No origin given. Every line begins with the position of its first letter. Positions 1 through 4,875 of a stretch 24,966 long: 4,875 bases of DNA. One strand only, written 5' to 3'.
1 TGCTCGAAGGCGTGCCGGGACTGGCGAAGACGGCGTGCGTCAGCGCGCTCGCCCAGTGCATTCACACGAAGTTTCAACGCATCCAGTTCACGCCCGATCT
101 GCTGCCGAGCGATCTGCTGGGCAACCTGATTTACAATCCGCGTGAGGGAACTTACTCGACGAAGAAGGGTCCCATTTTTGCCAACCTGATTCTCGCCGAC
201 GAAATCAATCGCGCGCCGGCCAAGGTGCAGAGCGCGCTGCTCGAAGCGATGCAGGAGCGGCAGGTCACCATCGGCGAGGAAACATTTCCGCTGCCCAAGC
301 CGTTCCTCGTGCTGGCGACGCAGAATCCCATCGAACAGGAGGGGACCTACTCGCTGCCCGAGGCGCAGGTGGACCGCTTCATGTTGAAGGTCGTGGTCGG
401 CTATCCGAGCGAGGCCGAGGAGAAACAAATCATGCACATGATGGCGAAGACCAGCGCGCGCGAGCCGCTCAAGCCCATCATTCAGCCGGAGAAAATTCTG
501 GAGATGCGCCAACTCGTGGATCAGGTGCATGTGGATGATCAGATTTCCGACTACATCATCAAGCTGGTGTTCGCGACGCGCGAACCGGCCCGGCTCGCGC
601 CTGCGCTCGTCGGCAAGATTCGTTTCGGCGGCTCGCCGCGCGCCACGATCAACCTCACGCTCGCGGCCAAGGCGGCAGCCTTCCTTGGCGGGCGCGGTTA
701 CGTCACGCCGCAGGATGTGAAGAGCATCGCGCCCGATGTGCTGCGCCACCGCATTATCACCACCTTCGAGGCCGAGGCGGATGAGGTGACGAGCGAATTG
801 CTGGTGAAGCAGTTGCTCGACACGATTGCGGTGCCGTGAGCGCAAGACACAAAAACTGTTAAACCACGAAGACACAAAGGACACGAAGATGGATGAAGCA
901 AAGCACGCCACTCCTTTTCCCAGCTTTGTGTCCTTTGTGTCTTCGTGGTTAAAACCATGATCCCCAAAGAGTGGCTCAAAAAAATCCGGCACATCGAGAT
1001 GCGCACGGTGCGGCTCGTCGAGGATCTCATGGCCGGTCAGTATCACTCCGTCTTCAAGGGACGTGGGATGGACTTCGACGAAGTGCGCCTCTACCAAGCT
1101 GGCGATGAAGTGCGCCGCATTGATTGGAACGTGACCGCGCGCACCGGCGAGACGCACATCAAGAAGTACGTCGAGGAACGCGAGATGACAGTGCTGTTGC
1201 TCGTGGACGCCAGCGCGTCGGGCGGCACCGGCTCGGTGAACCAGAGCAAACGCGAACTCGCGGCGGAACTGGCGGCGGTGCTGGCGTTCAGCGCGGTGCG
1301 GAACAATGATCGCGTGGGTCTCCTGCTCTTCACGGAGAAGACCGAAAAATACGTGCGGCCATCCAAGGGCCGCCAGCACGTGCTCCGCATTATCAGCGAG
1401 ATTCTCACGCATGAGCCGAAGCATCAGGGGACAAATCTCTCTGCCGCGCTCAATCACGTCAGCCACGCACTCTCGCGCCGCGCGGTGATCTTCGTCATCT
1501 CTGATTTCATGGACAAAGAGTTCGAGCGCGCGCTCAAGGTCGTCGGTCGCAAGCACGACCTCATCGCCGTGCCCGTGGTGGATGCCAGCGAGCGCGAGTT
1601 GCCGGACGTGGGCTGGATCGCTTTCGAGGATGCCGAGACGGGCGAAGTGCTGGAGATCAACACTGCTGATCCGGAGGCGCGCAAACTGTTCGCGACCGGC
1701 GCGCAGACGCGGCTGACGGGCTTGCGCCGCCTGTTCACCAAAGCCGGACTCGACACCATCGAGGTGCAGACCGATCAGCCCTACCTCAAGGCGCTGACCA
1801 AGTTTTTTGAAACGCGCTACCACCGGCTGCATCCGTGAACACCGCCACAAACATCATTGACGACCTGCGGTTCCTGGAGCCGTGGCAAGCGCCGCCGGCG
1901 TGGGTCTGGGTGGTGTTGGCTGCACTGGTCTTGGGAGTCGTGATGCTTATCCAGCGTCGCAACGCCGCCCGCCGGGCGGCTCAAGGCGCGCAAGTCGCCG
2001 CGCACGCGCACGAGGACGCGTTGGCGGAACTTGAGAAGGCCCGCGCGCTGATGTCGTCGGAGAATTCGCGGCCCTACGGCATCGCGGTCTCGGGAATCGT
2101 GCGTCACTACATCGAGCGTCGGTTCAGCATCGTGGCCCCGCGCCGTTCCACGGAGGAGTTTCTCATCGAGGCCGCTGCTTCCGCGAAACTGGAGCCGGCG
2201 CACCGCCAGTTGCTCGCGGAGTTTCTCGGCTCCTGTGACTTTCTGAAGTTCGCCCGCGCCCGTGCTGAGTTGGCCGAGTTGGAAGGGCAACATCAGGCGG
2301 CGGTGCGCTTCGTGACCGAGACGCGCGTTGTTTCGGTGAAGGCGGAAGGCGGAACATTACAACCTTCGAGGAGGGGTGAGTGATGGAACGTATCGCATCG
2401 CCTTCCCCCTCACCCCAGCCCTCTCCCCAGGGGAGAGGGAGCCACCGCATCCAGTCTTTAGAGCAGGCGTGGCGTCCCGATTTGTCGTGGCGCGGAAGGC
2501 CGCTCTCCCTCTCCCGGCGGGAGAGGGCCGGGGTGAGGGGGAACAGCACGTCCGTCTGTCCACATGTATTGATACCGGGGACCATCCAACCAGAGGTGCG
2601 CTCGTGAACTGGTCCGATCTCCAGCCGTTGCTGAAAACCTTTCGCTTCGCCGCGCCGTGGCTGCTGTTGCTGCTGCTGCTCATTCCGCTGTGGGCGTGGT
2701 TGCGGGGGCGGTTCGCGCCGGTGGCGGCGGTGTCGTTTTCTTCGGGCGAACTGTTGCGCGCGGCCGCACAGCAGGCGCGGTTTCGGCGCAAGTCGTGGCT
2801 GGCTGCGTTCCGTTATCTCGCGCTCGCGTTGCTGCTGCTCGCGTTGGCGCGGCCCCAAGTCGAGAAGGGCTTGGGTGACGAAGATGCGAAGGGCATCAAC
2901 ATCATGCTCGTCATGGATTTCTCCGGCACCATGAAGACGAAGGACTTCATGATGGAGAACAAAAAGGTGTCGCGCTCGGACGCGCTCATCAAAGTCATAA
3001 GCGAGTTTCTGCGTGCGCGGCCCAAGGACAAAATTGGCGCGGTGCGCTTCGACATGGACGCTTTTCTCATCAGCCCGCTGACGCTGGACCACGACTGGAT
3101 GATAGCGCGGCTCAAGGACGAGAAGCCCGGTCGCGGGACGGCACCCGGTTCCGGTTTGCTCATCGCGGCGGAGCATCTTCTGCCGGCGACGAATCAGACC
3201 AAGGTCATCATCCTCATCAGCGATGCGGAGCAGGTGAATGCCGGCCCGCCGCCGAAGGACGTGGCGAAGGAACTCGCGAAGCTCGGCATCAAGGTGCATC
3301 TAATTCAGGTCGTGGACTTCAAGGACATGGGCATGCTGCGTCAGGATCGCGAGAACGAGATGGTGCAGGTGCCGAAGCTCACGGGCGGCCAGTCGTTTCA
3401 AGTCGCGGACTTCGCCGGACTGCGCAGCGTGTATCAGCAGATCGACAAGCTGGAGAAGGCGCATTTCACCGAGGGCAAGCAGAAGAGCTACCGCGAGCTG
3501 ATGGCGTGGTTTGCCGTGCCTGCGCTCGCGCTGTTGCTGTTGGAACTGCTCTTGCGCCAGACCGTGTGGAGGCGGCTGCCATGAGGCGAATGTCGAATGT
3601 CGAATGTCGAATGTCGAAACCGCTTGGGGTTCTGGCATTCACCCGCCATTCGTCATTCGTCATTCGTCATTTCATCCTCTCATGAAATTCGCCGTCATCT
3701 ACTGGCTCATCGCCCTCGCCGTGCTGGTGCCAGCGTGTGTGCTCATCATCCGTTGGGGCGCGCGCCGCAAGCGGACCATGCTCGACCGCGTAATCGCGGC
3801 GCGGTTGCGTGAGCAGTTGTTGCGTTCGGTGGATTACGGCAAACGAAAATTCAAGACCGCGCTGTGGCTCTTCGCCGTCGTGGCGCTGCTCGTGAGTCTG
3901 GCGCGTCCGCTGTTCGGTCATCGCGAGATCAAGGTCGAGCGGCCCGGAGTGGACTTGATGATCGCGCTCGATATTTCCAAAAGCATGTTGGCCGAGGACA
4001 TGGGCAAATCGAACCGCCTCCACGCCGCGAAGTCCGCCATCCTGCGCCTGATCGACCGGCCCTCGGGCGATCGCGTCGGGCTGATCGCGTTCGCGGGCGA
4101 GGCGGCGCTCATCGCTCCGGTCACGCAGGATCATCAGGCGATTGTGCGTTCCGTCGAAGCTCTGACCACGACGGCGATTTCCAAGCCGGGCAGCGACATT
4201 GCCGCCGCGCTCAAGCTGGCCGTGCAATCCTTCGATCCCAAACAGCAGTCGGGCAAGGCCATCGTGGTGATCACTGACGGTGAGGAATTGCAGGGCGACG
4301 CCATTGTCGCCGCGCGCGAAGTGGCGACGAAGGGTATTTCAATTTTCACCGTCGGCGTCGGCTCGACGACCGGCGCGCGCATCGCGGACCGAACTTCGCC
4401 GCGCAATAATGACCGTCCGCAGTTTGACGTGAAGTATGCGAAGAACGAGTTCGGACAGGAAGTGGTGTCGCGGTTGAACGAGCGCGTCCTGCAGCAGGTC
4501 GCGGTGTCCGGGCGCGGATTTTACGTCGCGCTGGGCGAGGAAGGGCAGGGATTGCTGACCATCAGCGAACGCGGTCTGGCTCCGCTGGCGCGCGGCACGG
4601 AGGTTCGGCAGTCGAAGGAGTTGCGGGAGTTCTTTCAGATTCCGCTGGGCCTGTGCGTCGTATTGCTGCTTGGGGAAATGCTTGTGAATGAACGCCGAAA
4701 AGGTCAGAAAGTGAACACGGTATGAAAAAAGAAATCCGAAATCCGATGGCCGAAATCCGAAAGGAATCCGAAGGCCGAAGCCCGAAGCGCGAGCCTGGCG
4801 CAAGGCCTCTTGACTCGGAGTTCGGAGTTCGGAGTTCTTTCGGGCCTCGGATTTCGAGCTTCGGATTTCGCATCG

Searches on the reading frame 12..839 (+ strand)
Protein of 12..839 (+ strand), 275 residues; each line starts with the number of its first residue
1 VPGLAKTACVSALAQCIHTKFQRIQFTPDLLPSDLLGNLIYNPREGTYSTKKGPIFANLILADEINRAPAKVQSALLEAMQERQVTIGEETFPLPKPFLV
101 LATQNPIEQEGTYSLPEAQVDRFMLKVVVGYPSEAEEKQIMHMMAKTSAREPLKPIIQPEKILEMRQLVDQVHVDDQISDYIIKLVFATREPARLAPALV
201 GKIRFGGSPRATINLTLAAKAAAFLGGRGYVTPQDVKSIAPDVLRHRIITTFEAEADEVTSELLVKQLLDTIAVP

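Call 48: search_protein_families(library=pfam, proteins=[window:12-839:+], max_evalue=0.001)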
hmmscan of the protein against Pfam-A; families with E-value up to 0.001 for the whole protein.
window:12-839:+ (275 aa): 4 families
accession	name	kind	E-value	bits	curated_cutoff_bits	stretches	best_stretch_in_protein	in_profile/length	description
PF07726.17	AAA_3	-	6.2e-61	204.5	27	1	1-125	7-131/131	ATPase family associated with various cellular activities (AAA)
PF17863.7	AAA_lid_2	-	1.2e-19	70.3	22.7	1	203-265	9-71/74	AAA lid domain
PF07728.20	AAA_5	-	2.4e-12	47.5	22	1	2-123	8-139/139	AAA domain (dynein-related subfamily)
PF20030.5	bpMoxR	-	3.1e-11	43.2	27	1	2-148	40-185/205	MoxR domain in the MoxR-vWA-beta-propeller ternary systems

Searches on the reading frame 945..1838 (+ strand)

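Call 48: search_protein_families(library=pfam, proteins=[window:945-1838:+], max_evalue=0.001)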
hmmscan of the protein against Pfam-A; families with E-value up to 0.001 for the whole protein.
window:945-1838:+ (297 aa): 4 families
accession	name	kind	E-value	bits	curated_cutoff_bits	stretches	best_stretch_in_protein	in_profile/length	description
PF01882.25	DUF58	-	1.2e-81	273.5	23.4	1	46-254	1-211/216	Protein of unknown function DUF58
PF13519.12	VWA_2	-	1.2e-17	64.9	27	1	83-188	1-106/107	von Willebrand factor type A domain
PF00092.34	VWA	-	3.5e-05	24.5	23.8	1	83-209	2-137/174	von Willebrand factor type A domain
PF05762.20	VWA_CoxE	-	0.0003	20.7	26.4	1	51-194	19-165/222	VWA domain containing CoxE-like protein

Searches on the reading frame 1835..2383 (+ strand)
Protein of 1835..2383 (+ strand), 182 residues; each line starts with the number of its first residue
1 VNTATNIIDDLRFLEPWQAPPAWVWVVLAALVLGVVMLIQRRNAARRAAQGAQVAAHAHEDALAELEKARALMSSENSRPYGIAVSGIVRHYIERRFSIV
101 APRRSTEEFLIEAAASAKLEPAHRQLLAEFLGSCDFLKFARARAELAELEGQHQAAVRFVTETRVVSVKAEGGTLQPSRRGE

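Call 48: search_protein_families(library=pfam, proteins=[window:1835-2383:+], max_evalue=0.001)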
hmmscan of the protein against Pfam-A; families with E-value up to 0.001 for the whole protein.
window:1835-2383:+ (182 aa): 1 family
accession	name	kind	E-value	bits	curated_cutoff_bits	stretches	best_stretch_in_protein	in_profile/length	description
PF14316.11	DUF4381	-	3.6e-05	24.5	27.2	1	19-98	15-85/145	Domain of unknown function (DUF4381)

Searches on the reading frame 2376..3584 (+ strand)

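Call 48: search_protein_families(library=pfam, proteins=[window:2376-3584:+], max_evalue=0.001)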
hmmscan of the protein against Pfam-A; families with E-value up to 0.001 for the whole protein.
window:2376-3584:+ (402 aa): 4 families
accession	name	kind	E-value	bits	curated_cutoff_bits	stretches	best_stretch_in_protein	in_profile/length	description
PF00092.34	VWA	-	1.8e-11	45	23.8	1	175-355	1-174/174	von Willebrand factor type A domain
PF13519.12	VWA_2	-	3.6e-11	44.1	27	1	176-284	1-106/107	von Willebrand factor type A domain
PF07584.16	BatA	-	3.2e-09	37.5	25.9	1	90-160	3-77/77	Aerotolerance regulator N-terminal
PF01882.25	DUF58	-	4.7e-05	23.1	23.4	1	174-320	36-176/216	Protein of unknown function DUF58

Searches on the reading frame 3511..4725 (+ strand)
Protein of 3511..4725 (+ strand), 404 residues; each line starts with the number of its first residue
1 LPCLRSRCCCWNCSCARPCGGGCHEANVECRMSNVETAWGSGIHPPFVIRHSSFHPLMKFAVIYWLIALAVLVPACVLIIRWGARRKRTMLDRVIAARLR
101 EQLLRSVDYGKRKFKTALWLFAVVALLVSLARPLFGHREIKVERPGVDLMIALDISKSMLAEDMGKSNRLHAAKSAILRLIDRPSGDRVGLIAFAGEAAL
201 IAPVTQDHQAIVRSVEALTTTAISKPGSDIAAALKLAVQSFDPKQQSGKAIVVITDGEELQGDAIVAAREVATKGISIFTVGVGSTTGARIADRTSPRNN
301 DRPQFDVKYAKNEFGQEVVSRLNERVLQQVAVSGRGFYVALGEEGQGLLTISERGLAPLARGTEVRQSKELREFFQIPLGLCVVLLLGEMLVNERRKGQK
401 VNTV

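Call 48: search_protein_families(library=pfam, proteins=[window:3511-4725:+], max_evalue=0.001)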
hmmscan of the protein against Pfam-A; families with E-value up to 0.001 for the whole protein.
window:3511-4725:+ (404 aa): 4 families
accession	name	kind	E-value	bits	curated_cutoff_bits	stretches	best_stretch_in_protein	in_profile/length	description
PF13519.12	VWA_2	-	1.7e-21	77.3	27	1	149-258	1-107/107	von Willebrand factor type A domain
PF00092.34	VWA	-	2.9e-17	63.9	23.8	1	148-290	1-146/174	von Willebrand factor type A domain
PF01882.25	DUF58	-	1.6e-06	27.9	23.4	1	147-239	36-129/216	Protein of unknown function DUF58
PF13768.12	VWA_3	-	3.5e-05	24.3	27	1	150-288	4-138/155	von Willebrand factor type A domain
